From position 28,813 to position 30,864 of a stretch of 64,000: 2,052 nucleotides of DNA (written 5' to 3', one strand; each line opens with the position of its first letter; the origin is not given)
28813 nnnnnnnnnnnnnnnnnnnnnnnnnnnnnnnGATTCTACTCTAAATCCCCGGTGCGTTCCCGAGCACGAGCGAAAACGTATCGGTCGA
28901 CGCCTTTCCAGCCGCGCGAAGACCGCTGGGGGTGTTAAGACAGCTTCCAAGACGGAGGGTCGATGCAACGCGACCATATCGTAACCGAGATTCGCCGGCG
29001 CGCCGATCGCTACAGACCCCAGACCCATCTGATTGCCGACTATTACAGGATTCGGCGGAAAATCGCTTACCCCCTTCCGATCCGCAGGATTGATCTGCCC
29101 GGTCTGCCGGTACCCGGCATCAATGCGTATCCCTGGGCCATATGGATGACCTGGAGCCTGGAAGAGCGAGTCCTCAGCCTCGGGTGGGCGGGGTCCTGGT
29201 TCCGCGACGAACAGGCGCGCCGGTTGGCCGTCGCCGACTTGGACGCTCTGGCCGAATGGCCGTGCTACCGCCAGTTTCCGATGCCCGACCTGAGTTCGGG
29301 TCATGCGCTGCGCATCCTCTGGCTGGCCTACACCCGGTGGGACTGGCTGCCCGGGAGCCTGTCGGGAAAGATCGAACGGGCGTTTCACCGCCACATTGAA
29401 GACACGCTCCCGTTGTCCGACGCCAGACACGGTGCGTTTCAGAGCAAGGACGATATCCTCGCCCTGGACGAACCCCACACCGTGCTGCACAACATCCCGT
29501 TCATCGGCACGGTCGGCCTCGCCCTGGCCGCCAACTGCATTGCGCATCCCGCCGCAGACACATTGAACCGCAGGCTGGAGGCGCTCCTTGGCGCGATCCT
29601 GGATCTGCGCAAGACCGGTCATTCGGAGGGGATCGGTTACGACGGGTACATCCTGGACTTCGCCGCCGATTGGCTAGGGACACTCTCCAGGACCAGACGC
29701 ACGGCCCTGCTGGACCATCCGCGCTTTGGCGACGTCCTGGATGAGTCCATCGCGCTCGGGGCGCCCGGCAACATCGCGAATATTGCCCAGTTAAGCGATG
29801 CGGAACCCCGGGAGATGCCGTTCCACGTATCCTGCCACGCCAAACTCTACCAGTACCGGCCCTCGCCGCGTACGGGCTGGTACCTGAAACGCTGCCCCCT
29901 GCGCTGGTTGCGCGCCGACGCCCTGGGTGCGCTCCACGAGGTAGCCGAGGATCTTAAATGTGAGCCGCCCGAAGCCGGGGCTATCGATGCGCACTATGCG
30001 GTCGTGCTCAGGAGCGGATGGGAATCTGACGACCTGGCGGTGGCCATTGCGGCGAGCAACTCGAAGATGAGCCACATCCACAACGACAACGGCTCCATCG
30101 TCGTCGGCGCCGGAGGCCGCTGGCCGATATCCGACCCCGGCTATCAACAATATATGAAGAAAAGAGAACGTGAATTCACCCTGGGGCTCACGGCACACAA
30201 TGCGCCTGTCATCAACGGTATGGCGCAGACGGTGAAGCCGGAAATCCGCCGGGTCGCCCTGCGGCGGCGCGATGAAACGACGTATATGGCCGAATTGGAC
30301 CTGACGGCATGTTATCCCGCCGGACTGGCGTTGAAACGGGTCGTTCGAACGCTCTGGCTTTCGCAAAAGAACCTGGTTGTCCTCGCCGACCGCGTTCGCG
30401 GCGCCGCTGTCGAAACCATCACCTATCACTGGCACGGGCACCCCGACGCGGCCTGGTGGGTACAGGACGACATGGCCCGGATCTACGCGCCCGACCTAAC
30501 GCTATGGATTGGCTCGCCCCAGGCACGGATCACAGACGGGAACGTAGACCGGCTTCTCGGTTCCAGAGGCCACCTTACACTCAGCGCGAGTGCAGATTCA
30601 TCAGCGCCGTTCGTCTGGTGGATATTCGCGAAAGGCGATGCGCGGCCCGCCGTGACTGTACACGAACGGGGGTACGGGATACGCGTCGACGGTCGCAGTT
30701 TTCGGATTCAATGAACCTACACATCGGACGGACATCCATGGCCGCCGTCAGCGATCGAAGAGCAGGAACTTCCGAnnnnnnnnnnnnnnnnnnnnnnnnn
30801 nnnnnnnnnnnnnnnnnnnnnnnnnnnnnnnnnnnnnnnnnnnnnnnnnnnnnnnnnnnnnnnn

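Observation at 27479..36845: Cytoplasmic six-gene operon pairing two heparinase II/III-like proteins with an NTP-transferase, a beta-propeller, a DapA/NanA-family lyase and a duplicated unknown domain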

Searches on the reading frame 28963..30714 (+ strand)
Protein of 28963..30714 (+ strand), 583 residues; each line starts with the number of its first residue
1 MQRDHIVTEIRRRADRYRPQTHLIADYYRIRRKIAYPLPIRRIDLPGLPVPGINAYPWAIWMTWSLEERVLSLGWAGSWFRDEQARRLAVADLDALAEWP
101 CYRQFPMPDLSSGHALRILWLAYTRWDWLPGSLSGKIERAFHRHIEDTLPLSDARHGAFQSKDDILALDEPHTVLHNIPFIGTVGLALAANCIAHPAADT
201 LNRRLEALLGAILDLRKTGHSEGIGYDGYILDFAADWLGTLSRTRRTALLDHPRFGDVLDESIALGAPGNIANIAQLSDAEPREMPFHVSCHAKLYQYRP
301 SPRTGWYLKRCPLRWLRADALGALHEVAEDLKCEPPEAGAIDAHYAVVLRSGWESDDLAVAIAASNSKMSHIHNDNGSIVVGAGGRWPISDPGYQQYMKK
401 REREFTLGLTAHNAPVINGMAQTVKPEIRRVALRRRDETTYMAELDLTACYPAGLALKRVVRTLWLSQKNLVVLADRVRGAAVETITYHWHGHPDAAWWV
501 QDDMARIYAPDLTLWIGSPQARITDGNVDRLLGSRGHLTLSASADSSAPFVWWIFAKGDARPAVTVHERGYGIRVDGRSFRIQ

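Call 3: search_protein_families(library=pfam, proteins=[window:28963-30714:+], max_evalue=0.01)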
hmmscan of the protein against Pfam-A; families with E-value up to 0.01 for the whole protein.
window:28963-30714:+ (583 aa): 1 family
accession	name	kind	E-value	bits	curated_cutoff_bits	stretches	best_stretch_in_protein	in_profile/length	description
PF07940.18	Hepar_II_III_C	-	2.1e-11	44.2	24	1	351-520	19-181/237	Heparinase II/III-like, C-terminal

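Call 4: search_protein_families(library=ncbifam, proteins=[window:28963-30714:+], max_evalue=0.01)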
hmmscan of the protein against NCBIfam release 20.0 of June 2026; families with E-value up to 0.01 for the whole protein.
window:28963-30714:+ (583 aa): 0 families

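Call 10: search_solved_structures(query=window:28963-30714:+, max_evalue=1)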
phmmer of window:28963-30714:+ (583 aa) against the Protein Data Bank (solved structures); distinct sequences matched with E-value up to 1: 4.
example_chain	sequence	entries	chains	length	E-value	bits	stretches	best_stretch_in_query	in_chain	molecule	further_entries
8r75_A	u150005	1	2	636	0.00044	22.1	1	312-474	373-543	Heparinase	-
8r6z_B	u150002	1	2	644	0.00045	22.1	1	312-474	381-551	Heparinase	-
8r70_A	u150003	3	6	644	0.00085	21.2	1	358-474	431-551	Heparinase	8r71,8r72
8f0y_A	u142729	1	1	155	0.96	11.1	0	158-222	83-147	Milk protein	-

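Call 31: find_homologous_proteins(query=window:28963-30714:+, max_evalue=0.001)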
Query window:28963-30714:+ (583 aa): 351 proteins with E <= 0.001 among 8000 candidates; the best 120 are listed.
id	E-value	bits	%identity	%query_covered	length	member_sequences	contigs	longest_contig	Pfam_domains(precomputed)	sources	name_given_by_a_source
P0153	0.0e+0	1262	93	100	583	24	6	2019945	PF07940.19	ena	-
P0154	0.0e+0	1148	85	100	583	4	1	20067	PF07940.19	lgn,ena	-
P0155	0.0e+0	1148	84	100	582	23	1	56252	PF07940.19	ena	-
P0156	0.0e+0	1130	83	100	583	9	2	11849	PF07940.19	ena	-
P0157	0.0e+0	1105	82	97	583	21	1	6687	PF07940.19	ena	-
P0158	0.0e+0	1102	81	100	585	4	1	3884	PF07940.19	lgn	-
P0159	0.0e+0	1096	80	100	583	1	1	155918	PF07940.19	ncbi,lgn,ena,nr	ncbi:MAG: heparinase II/III family protein [Gemmatimonadota bacterium]|nr:heparinase II/III family p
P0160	0.0e+0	1094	81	100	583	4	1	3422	PF07940.19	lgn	-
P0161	0.0e+0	1086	80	100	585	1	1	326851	PF07940.19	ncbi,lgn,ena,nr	ncbi:MAG: heparinase II/III family protein [Gemmatimonadota bacterium]|nr:heparinase II/III family p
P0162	3.0e-282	956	80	90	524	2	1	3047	PF07940.19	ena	-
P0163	1.3e-246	838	62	100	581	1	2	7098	PF07940.19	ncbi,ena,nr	ncbi:MAG: heparinase II/III family protein [bacterium]|nr:heparinase II/III family protein [bacteriu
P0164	3.3e-233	794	58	100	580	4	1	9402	PF07940.19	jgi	-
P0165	6.5e-231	786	60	100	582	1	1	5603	PF07940.19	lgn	-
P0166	2.6e-230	784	59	100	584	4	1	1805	PF07940.19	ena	-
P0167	9.9e-230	782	58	100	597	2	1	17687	PF07940.19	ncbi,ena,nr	ncbi:MAG: heparinase II/III family protein [bacterium]|nr:heparinase II/III family protein [bacteriu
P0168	8.1e-228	776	56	99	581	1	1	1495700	PF07940.19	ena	-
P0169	1.2e-227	776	57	100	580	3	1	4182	PF07940.19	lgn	-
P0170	4.9e-227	773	57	100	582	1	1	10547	PF07940.19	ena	-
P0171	5.1e-226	770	57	100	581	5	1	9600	PF07940.19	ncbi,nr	ncbi:MAG: hypothetical protein HN521_02805 [Candidatus Latescibacteria bacterium]|nr:hypothetical pr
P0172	2.2e-224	765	56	98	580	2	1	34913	PF07940.19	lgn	-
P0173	3.9e-224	764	56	100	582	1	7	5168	PF07940.19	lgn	-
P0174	3.0e-223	761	55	100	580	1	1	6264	PF07940.19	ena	-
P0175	7.5e-222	756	57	99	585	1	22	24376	PF07940.19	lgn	-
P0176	6.3e-220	750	57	99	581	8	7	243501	PF07940.19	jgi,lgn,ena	-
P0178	2.1e-215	735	80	69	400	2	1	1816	PF07940.19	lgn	-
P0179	4.7e-215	734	58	99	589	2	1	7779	PF07940.19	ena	-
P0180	3.1e-214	731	57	99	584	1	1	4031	PF07940.19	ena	-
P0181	3.4e-214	731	55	100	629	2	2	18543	PF07940.19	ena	-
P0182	4.7e-214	731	56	100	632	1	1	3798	PF07940.19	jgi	-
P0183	1.4e-210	719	54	99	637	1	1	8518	PF07940.19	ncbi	ncbi:MAG: heparinase II/III family protein, partial [Pirellulales bacterium]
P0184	7.8e-210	717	54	99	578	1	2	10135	PF07940.19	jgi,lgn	jgi:hypothetical protein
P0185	6.6e-208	710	55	99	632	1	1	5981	PF07940.19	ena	-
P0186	7.2e-208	710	54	100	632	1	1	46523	PF07940.19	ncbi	-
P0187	8.0e-208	710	54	99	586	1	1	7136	PF07940.19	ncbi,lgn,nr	ncbi:MAG: heparinase II/III family protein [Verrucomicrobia bacterium]|nr:heparinase II/III family p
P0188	1.4e-207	709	54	98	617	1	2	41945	PF07940.19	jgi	jgi:hypothetical protein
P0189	4.2e-207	708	53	99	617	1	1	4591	PF07940.19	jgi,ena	-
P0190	2.1e-206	705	54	100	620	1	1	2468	PF07940.19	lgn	-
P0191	1.4e-202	693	52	99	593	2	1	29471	PF07940.19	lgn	-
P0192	1.1e-200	686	52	99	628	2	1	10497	PF07940.19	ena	-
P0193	1.3e-200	686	51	99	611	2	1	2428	PF07940.19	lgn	-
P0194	3.0e-199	682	53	98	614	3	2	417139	PF07940.19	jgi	jgi:hypothetical protein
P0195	3.6e-199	681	52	99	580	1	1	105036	PF07940.19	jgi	jgi:hypothetical protein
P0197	1.3e-197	676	52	99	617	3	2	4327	PF07940.19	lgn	-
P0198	6.0e-196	671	54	91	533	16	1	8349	PF07940.19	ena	-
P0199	1.0e-195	670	53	100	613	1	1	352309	PF07940.19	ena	-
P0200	1.2e-195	670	52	100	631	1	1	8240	PF07940.19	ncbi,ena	-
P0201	8.3e-195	667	52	99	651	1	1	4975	PF07940.19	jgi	-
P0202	1.5e-194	666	51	99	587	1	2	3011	PF07940.19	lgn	-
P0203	2.4e-194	665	50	100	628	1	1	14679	PF07940.19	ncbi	-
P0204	3.0e-194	665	52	98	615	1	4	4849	PF07940.19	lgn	-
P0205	7.4e-194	664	50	100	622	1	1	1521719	PF07940.19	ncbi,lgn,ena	-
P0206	1.9e-193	662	52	99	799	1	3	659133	PF07940.19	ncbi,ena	-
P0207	3.5e-193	662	53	100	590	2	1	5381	PF07940.19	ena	-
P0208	3.5e-193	662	50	99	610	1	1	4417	PF07940.19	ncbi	-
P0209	7.7e-193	661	52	98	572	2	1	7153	PF07940.19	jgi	-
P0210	1.6e-192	659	51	100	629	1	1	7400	PF07940.19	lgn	-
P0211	1.8e-192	659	52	99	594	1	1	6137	PF07940.19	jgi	-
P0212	2.5e-192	659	54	96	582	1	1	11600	PF07940.19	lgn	-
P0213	3.0e-192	659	58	89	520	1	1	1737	PF07940.19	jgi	jgi:hypothetical protein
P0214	4.3e-192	658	50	99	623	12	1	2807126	PF07940.19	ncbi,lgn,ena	-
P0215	4.9e-192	658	51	98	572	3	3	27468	PF07940.19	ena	-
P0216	4.9e-192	658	53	100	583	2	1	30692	PF07940.19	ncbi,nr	ncbi:MAG: heparinase II/III family protein [Planctomycetes bacterium]|nr:heparinase II/III family pr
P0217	5.5e-192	658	50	100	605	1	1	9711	PF07940.19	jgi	jgi:hypothetical protein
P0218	9.9e-192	657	53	96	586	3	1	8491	PF07940.19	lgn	-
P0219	1.3e-191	657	51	100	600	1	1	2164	PF07940.19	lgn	-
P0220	2.6e-191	655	53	98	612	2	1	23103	PF07940.19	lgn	-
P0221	3.0e-191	655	51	100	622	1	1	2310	PF07940.19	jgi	jgi:hypothetical protein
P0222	3.1e-191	655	51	98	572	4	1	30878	PF07940.19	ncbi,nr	ncbi:MAG TPA: heparinase II/III family protein [Bryobacteraceae bacterium]|nr:heparinase II/III fami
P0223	5.9e-191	654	51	100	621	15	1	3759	PF07940.19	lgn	-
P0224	7.1e-191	654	52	98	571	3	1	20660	PF07940.19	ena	-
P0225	8.7e-191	654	51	100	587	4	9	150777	PF07940.19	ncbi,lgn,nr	ncbi:MAG: heparinase II/III-family protein [Planctomycetes bacterium]|nr:heparinase II/III-family pr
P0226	1.7e-190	653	50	100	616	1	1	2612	PF07940.19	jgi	jgi:hypothetical protein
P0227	3.4e-190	652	52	98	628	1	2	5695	PF07940.19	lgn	-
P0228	4.3e-190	651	49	100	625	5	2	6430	PF07940.19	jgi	jgi:hypothetical protein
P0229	4.3e-190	651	51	100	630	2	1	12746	PF07940.19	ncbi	-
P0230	9.8e-190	650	51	99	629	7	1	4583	PF07940.19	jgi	-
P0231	1.1e-189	650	52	99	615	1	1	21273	PF07940.19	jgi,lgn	jgi:hypothetical protein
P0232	1.5e-189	650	50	99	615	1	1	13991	PF07940.19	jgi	jgi:hypothetical protein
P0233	1.9e-189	649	51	100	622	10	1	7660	PF07940.19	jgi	jgi:hypothetical protein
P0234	6.1e-189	648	52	99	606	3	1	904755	PF07940.19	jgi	jgi:hypothetical protein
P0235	1.4e-188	646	50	100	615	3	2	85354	PF07940.19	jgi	-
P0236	1.7e-188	646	49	100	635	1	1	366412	PF07940.19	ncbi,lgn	-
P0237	1.7e-188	646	51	99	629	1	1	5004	PF07940.19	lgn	-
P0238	1.9e-188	646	50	100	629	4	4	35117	PF07940.19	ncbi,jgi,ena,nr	ncbi:MAG: hypothetical protein GXY83_39745 [Rhodopirellula sp.]|nr:hypothetical protein [Rhodopirell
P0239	2.9e-188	645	47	100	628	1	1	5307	PF07940.19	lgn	-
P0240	3.5e-188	645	51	99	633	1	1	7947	PF07940.19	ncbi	ncbi:MAG: heparinase II/III family protein [bacterium]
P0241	4.0e-188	645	50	100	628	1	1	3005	PF07940.19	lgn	-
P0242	4.1e-188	645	51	99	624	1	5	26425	PF07940.19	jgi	jgi:hypothetical protein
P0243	4.7e-188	645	50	98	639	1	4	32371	PF07940.19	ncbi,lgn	-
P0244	5.3e-188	645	49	99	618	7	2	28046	PF07940.19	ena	-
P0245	9.9e-188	644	53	96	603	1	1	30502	PF07940.19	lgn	-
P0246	9.9e-188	644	51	99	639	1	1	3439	PF07940.19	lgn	-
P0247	2.6e-187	642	50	99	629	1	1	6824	PF07940.19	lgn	-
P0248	3.6e-187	642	49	99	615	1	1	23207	PF07940.19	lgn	-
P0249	3.7e-187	642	48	100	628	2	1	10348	PF07940.19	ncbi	-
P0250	4.9e-187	641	51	97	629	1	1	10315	PF07940.19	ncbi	-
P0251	6.3e-187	641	53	96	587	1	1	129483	PF07940.19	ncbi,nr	ncbi:MAG: heparinase II/III family protein [Planctomycetes bacterium]|nr:heparinase II/III family pr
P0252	7.1e-187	641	50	100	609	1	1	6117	PF07940.19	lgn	-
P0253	7.4e-187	641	51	100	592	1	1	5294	PF07940.19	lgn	-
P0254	8.2e-187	641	51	98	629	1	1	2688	PF07940.19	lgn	-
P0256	2.8e-186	639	49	99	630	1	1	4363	PF07940.19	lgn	-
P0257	3.0e-186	639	51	100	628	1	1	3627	PF07940.19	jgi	-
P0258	3.0e-186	639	49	100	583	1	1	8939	PF07940.19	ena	-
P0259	4.0e-186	638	50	98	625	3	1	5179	PF07940.19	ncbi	-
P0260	4.4e-186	638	50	99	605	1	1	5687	PF07940.19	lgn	-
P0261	4.6e-186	638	51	98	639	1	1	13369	PF07940.19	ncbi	-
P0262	5.9e-186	638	51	100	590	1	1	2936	PF07940.19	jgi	jgi:hypothetical protein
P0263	1.2e-185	637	52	96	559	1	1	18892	PF07940.19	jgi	jgi:hypothetical protein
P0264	1.4e-185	637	51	99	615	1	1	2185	PF07940.19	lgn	-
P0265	2.0e-185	636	50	99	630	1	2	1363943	PF07940.19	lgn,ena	-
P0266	5.2e-185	635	50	98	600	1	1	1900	PF07940.19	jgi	jgi:hypothetical protein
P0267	5.7e-185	635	50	100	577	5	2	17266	PF07940.19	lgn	-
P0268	7.4e-185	634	48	100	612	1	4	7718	PF07940.19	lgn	-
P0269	1.2e-184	634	50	98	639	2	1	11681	PF07940.19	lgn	-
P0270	1.5e-184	633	49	100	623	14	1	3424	PF07940.19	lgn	-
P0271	1.6e-184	633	50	99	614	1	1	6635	PF07940.19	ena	-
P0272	6.6e-184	631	48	100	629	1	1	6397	PF07940.19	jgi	-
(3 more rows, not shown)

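Call 32: find_encoding_contigs(protein=P0225, flank=10000, max_places=2)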
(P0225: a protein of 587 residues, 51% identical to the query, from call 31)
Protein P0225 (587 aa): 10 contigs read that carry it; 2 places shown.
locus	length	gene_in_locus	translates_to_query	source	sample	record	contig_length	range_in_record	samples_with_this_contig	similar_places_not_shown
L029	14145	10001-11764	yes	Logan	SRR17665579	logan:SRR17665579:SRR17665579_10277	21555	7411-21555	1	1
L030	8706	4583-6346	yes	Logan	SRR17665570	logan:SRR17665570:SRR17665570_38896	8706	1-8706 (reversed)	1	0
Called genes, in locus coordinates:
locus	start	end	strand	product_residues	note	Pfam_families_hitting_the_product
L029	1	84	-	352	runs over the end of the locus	PF02749:QRPTase_N, PF01729:QRPTase_C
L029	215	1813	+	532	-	-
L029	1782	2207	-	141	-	-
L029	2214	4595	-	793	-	PF17389:Bac_rhamnosid6H, PF17390:Bac_rhamnosid_C (weak)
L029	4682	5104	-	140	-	-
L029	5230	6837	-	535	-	PF12838:Fer4_7 (faint), PF13187:Fer4_9 (faint), PF00037:Fer4 (faint), PF12837:Fer4_6 (faint), PF13237:Fer4_10 (weak), PF13484:Fer4_16 (faint), PF02775:TPP_enzyme_C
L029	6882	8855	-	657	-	PF01855:POR_N, PF17147:PFOR_II, PF01558:POR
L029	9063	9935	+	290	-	PF00126:HTH_1, PF03466:LysR_substrate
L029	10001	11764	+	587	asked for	PF07940:Hepar_II_III_C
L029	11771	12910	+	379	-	PF13439:Glyco_transf_4, PF13579:Glyco_trans_4_4, PF00534:Glycos_transf_1, PF13692:Glyco_trans_1_4, PF13524:Glyco_trans_1_2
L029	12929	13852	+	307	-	PF06293:Kdo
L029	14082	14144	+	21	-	?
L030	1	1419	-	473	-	?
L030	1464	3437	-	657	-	PF01855:POR_N, PF17147:PFOR_II, PF01558:POR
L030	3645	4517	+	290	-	PF00126:HTH_1, PF03466:LysR_substrate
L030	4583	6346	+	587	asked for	PF07940:Hepar_II_III_C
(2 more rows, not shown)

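Call 33: find_encoding_contigs(protein=P0222, flank=10000, max_places=2)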
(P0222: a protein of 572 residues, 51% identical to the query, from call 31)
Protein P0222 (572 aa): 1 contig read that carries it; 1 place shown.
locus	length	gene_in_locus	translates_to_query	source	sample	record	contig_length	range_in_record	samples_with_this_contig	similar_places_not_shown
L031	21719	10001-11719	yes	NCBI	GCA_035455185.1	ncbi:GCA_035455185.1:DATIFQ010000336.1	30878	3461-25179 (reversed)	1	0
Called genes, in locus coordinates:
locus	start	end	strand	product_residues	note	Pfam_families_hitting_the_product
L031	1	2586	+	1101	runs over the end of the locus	PF13620:CarboxypepD_reg, PF25183:OMP_b-brl_4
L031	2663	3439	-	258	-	-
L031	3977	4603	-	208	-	PF07452:CHRD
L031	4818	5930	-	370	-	PF07470:Glyco_hydro_88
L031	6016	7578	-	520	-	-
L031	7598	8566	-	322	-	PF00586:AIRS, PF02769:AIRS_C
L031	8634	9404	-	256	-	PF03544:TonB_C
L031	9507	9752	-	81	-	-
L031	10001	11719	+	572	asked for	PF07940:Hepar_II_III_C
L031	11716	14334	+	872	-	PF00501:AMP-binding, PF13193:AMP-binding_C, PF00550:PP-binding, PF00975:Thioesterase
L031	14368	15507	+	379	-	PF01208:URO-D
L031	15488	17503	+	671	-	PF00144:Beta-lactamase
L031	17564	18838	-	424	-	PF01408:GFO_IDH_MocA, PF22725:GFO_IDH_MocA_C3 (weak)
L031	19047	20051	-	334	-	PF12690:BsuPI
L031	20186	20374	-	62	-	-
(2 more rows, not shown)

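Call 34: find_encoding_contigs(protein=P0214, flank=10000, max_places=2)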
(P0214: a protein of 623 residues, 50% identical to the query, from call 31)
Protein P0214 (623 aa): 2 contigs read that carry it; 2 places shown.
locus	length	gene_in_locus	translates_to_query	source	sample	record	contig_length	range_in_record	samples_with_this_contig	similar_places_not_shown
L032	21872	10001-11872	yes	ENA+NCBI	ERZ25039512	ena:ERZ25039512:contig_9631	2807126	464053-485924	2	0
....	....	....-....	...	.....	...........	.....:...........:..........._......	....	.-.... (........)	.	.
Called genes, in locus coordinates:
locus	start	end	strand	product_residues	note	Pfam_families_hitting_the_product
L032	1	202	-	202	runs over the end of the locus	PF14060:DUF4252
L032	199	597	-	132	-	-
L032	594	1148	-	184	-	PF04542:Sigma70_r2, PF08281:Sigma70_r4_2, PF04545:Sigma70_r4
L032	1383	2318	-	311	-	-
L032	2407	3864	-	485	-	PF00171:Aldedh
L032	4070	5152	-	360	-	PF02826:2-Hacid_dh_C (weak), PF07991:KARI_N, PF01450:KARI_C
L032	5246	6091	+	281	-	PF00756:Esterase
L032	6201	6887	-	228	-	PF02585:PIG-L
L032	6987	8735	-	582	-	PF02129:Peptidase_S15, PF08530:PepX_C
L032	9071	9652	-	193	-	-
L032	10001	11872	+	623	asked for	PF07940:Hepar_II_III_C (weak)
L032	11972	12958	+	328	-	PF00248:Aldo_ket_red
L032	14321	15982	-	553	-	PF01293:PEPCK_ATP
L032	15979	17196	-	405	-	PF00155:Aminotran_1_2, PF01041:DegT_DnrJ_EryC1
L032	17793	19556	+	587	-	PF01268:FTHFS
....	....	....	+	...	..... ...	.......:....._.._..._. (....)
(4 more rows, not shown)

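Call 54: predict_structure(alignment_id=A2)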
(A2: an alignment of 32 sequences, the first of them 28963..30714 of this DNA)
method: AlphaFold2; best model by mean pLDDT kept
length: 583 residues; sequences in the alignment: 32
mean_pLDDT: 94.4   pTM: 0.92
mean pLDDT of the five models: 94.4, 92.4, 92.0, 91.3, 91.0
residues with pLDDT >= 90: 501; 70-90: 82; 50-70: 0; < 50: 0
segments of 3 or more residues with pLDDT < 50: none
pLDDT, mean of each block of 10 residues (from residue 1): 95 98 92 94 89 86 97 98 98 98 95 98 97 98 97 95 96 92 98 98 98 93 93 98 96 94 95 89 90 95 95 94 93 94 95 97 92 93 94 79 88 95 93 95 97 94 98 97 94 93 94 96 96 90 95 97 93 96 86
secondary structure, 60 per line:
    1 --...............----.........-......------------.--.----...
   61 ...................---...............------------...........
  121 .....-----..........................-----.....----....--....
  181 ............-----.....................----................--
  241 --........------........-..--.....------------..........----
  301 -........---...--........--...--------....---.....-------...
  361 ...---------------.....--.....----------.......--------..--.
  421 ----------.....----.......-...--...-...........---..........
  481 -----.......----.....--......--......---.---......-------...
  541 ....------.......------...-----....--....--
elements in order: H3-17 E22-27 E32-37 H58-79 H83-97 H110-125 H131-156 H162-166 H171-174 H177-192 H198-218 H223-238 H243-250 H257-264 E270-274 H287-296 H302-309 H318-325 E339-342 E346-350 E358-363 E379-383 E386-390 H401-407 E431-435 E440-446 E457-467 E471-480 E486-492 E497-501 E504-509 E512-517 E528-530 E538-544 E551-557 E564-566 E572-575 E578-581
